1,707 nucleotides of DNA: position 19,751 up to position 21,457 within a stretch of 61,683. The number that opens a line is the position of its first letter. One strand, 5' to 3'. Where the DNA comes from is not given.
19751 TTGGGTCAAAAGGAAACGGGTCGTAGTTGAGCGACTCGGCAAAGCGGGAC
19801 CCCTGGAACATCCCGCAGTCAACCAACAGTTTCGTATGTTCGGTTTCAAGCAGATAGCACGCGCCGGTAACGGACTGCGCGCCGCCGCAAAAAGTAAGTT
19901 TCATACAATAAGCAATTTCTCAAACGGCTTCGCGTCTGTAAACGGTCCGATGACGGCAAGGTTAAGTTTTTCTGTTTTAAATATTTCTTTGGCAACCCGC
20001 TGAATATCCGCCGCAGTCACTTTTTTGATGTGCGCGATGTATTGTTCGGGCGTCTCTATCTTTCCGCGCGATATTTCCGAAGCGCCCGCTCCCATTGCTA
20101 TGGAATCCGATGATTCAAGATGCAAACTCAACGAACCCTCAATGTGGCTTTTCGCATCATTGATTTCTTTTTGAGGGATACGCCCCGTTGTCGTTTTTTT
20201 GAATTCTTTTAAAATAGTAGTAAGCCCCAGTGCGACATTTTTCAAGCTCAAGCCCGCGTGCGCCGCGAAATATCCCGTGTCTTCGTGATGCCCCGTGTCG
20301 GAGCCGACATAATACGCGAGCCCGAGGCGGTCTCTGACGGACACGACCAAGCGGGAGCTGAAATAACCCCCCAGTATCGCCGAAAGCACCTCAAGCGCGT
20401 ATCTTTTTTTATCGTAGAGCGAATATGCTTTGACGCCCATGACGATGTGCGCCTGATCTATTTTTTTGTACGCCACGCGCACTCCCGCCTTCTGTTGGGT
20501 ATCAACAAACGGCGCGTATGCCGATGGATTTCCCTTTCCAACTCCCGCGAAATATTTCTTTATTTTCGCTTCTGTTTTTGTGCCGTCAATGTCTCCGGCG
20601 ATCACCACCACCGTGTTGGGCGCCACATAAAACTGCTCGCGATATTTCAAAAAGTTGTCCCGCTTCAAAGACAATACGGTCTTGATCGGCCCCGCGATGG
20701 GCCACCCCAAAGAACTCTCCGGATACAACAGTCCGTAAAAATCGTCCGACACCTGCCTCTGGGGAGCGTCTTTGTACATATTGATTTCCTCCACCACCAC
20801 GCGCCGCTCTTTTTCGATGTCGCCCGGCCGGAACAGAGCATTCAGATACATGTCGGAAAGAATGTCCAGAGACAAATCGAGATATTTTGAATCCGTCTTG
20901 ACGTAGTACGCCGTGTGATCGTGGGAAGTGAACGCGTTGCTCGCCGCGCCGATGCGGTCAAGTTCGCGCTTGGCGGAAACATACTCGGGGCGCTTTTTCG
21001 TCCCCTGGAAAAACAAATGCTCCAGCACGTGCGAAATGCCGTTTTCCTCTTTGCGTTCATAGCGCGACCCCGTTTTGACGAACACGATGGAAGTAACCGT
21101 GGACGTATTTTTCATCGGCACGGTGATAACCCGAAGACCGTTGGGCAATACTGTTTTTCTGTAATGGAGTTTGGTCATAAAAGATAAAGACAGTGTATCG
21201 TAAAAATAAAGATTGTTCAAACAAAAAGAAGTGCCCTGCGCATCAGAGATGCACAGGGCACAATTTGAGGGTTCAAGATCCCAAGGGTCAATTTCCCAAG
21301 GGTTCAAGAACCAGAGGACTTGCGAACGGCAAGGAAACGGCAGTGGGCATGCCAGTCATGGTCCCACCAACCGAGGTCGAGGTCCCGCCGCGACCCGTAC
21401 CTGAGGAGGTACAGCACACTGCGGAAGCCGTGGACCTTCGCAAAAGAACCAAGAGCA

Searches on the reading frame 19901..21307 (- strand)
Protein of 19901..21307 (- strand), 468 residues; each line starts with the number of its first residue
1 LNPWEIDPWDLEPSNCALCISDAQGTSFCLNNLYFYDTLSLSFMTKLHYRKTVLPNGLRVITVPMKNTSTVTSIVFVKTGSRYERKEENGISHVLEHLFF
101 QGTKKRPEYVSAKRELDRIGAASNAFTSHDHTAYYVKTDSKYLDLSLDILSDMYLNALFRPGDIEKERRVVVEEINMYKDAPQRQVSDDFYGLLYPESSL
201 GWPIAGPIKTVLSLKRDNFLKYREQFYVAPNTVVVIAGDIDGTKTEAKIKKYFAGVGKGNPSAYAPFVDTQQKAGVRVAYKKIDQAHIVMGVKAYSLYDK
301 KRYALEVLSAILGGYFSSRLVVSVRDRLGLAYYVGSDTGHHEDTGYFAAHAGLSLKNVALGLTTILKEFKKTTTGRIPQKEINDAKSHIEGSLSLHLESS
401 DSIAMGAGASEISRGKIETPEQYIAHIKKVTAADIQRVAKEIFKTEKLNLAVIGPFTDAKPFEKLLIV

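Call 63: search_protein_families(library=pfam, proteins=[window:19901-21307:-], max_evalue=0.0001)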
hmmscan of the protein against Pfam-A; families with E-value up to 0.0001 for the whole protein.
window:19901-21307:- (468 aa): 2 families
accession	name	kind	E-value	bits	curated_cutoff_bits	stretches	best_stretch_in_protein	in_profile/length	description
PF00675.25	Peptidase_M16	-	1.1e-37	129.6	22.3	1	60-207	2-148/149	Insulinase (Peptidase family M16)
PF05193.26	Peptidase_M16_C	-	3.2e-35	122.1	23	1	214-387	2-179/181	Peptidase M16 inactive domain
